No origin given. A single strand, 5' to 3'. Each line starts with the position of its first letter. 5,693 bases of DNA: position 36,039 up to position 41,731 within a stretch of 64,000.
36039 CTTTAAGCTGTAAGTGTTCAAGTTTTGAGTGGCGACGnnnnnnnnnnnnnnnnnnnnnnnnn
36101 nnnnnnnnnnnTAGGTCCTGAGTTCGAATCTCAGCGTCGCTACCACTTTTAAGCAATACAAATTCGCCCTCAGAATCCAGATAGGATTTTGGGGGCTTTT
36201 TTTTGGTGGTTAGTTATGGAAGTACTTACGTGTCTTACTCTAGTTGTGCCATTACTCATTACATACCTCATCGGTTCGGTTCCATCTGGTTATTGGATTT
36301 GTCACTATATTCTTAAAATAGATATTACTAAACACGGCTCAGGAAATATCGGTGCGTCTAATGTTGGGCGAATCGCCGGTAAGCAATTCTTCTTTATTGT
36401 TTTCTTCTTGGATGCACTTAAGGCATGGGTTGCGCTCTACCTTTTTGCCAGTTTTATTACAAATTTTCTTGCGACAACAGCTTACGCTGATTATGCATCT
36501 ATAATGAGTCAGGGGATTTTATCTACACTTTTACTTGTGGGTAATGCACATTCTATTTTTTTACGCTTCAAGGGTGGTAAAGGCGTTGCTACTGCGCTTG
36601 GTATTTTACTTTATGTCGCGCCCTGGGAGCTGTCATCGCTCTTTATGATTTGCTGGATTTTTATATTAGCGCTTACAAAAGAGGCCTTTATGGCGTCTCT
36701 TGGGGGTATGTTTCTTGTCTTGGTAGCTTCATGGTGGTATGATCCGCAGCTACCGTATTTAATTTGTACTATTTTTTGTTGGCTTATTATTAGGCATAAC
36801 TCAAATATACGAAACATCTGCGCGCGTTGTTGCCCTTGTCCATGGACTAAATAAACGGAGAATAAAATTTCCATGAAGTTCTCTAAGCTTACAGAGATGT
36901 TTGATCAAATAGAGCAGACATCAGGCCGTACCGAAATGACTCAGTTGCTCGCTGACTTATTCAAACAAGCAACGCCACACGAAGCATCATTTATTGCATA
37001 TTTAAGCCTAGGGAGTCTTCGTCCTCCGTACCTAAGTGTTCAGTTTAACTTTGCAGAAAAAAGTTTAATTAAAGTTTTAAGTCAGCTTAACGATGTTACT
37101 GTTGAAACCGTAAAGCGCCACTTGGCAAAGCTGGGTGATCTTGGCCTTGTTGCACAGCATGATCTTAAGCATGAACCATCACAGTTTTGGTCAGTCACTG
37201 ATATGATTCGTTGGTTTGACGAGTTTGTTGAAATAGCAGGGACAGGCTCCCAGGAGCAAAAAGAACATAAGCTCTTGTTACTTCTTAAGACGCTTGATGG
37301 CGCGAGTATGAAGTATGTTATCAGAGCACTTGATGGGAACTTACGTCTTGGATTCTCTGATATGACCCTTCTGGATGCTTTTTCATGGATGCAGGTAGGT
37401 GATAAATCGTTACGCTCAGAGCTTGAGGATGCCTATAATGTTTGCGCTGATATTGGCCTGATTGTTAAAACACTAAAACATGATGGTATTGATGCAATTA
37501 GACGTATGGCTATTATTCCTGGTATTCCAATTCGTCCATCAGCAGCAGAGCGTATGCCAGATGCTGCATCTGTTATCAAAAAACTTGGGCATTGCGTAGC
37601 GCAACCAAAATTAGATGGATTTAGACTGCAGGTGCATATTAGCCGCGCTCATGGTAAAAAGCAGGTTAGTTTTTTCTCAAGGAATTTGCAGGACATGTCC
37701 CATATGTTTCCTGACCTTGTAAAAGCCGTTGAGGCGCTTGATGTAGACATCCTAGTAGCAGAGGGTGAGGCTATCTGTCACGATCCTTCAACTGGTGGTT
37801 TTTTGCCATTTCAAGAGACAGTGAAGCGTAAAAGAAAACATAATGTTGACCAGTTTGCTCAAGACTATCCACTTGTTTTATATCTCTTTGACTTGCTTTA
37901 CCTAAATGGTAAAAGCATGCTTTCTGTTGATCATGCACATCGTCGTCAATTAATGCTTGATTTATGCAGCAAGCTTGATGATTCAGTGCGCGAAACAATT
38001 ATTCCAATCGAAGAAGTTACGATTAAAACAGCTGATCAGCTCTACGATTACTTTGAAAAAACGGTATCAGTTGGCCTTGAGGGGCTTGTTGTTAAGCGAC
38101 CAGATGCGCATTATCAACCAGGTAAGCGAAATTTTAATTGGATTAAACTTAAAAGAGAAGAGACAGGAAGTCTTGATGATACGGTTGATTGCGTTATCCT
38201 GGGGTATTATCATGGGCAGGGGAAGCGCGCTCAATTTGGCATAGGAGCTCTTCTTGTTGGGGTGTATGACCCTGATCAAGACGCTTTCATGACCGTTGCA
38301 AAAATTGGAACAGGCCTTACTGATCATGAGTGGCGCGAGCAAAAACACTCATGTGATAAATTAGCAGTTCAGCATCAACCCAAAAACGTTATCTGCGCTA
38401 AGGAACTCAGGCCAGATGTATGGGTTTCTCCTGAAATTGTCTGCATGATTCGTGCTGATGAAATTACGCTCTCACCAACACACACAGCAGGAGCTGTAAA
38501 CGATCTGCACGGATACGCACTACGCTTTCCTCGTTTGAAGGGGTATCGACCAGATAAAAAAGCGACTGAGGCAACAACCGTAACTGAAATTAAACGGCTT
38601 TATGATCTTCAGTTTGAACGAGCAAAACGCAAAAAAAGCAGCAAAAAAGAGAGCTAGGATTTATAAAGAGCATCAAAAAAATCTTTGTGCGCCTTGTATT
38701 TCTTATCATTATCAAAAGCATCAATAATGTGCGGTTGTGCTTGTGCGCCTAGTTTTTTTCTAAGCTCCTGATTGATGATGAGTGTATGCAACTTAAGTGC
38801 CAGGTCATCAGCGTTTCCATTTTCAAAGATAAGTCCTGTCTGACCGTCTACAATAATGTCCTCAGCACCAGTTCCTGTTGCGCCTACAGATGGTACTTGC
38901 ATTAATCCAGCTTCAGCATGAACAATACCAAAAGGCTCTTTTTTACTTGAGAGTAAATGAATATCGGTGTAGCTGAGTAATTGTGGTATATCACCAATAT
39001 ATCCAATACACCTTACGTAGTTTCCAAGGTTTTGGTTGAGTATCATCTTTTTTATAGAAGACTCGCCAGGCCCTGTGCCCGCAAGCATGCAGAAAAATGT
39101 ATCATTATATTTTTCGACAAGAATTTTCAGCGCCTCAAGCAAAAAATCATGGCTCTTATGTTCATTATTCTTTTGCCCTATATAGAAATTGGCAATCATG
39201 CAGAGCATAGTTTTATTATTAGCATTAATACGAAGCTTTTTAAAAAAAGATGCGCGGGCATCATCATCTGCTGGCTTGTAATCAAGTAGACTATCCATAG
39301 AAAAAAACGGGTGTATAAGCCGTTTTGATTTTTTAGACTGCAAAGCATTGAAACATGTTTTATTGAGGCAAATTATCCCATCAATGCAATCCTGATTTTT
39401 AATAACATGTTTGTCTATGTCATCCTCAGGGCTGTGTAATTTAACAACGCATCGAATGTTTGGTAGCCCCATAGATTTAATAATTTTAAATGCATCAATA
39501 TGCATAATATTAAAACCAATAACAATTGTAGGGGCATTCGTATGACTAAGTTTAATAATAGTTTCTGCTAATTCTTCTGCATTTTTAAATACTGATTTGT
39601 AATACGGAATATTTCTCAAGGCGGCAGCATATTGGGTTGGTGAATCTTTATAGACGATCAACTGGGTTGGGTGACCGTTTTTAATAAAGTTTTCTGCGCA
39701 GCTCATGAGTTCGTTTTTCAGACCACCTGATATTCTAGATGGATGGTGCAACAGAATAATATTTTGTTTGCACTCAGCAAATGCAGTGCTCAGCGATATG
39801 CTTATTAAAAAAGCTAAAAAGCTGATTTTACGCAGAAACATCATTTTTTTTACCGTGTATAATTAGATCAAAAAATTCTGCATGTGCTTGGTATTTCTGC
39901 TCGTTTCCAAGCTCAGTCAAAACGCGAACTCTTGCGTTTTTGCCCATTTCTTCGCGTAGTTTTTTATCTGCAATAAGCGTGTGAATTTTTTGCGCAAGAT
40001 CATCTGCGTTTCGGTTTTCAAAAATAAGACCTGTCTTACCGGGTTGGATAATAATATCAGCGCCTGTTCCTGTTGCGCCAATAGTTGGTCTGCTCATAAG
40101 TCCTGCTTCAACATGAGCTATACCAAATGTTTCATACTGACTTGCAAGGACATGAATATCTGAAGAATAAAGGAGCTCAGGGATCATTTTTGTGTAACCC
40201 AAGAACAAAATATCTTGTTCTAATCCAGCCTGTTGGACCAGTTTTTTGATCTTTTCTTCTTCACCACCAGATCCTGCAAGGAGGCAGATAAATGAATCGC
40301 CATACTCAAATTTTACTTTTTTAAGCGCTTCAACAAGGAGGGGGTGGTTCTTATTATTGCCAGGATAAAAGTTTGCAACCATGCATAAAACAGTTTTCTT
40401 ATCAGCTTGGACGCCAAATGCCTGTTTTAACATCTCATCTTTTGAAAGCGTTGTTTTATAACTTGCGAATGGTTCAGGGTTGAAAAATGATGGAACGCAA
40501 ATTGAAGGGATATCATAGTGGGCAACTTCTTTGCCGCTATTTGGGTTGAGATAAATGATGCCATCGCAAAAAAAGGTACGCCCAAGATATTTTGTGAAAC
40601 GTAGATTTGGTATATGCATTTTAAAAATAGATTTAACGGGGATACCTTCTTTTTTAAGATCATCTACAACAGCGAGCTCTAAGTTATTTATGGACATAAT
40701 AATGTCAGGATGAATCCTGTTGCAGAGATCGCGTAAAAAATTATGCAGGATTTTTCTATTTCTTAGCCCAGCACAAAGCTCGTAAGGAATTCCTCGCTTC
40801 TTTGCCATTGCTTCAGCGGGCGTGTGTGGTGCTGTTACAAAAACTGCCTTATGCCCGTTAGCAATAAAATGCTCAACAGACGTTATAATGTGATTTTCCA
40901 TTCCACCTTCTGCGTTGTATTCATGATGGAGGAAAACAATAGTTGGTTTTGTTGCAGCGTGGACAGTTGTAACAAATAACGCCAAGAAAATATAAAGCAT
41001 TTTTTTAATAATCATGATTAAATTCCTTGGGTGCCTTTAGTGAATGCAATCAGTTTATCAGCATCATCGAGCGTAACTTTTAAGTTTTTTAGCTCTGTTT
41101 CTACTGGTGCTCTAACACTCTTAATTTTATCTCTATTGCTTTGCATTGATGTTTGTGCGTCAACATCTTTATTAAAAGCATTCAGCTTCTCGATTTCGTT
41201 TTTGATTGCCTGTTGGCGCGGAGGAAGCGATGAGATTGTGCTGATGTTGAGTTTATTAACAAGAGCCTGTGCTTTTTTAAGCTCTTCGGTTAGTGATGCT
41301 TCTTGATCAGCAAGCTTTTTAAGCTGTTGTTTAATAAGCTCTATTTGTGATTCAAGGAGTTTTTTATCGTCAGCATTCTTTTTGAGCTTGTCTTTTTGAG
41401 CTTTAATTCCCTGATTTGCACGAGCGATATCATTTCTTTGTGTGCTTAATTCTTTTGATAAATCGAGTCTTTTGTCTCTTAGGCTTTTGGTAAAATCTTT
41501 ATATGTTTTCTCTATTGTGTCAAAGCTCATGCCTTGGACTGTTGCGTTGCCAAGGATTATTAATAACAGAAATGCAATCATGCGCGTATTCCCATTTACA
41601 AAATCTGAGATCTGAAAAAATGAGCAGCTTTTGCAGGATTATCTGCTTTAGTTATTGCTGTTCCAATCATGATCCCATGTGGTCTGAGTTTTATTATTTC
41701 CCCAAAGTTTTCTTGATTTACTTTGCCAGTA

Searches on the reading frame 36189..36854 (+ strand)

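Call 22: search_protein_families(library=pfam, proteins=[window:36189-36854:+], max_evalue=0.001)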
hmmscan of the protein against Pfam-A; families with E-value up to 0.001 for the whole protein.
window:36189-36854:+ (221 aa): 1 family
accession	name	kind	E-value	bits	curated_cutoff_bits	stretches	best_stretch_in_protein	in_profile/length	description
PF02660.20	G3P_acyltransf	-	9.4e-40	136.8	24.1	1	24-210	1-164/164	Glycerol-3-phosphate acyltransferase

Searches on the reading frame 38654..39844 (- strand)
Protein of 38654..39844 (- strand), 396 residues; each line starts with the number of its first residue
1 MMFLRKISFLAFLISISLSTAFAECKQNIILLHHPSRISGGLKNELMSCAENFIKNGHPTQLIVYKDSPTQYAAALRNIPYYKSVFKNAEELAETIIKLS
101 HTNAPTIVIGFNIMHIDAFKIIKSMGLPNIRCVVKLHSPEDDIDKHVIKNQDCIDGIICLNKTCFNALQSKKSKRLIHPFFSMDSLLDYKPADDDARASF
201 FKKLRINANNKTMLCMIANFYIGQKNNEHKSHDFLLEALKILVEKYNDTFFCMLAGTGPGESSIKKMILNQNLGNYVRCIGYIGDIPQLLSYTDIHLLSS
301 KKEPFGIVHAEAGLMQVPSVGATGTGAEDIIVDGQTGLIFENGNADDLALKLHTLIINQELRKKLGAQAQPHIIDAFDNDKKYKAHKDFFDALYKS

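Call 22: search_protein_families(library=pfam, proteins=[window:38654-39844:-], max_evalue=0.001)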
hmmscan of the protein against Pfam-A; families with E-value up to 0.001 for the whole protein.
window:38654-39844:- (396 aa): 2 families
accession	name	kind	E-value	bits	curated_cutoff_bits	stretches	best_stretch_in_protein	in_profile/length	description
PF00534.26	Glycos_transf_1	-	2.4e-29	102.5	26.4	1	227-370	25-170/172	Glycosyl transferases group 1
PF13692.12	Glyco_trans_1_4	-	1.3e-21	77.8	27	1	221-356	6-140/142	Glycosyl transferases group 1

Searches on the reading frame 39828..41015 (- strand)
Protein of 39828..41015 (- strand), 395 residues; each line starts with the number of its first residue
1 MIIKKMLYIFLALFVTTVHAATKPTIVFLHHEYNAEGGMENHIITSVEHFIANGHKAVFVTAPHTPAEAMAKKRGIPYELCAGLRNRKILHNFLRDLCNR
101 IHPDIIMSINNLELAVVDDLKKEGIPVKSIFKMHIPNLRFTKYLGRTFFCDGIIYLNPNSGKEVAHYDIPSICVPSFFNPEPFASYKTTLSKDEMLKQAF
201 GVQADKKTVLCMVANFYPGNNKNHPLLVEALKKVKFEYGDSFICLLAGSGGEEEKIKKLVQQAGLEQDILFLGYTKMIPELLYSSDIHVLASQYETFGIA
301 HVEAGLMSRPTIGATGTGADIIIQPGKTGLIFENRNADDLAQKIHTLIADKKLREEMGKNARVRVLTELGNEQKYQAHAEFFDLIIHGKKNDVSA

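Call 22: search_protein_families(library=pfam, proteins=[window:39828-41015:-], max_evalue=0.001)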
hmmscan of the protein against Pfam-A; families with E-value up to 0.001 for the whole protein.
window:39828-41015:- (395 aa): 4 families
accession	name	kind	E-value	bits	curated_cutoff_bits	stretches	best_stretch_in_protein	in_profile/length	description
PF00534.26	Glycos_transf_1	-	2.6e-33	115.4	26.4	1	204-362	12-170/172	Glycosyl transferases group 1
PF13692.12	Glyco_trans_1_4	-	2.7e-25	89.7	27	1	208-350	2-142/142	Glycosyl transferases group 1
PF13439.12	Glyco_transf_4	-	7.3e-06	26.5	28.5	1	37-171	2-156/170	Glycosyltransferase Family 4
PF13524.12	Glyco_trans_1_2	-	2.5e-05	24.7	25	1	294-374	60-138/144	Glycosyl transferase-like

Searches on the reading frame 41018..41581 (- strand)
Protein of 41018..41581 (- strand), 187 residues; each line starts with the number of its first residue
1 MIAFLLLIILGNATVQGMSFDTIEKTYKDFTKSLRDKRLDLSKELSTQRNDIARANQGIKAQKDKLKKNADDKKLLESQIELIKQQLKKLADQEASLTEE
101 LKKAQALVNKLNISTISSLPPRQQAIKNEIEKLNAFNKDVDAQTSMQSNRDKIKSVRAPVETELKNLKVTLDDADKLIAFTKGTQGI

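Call 67: search_protein_families(library=pfam, proteins=[window:41018-41581:-], max_evalue=0.001)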
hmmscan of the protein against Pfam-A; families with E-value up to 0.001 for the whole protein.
window:41018-41581:- (187 aa): 1 family
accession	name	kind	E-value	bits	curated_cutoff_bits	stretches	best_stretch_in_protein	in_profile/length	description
PF04518.17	Effector_1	-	0.00095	18.8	23.8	0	28-138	178-288/371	Effector from type III secretion system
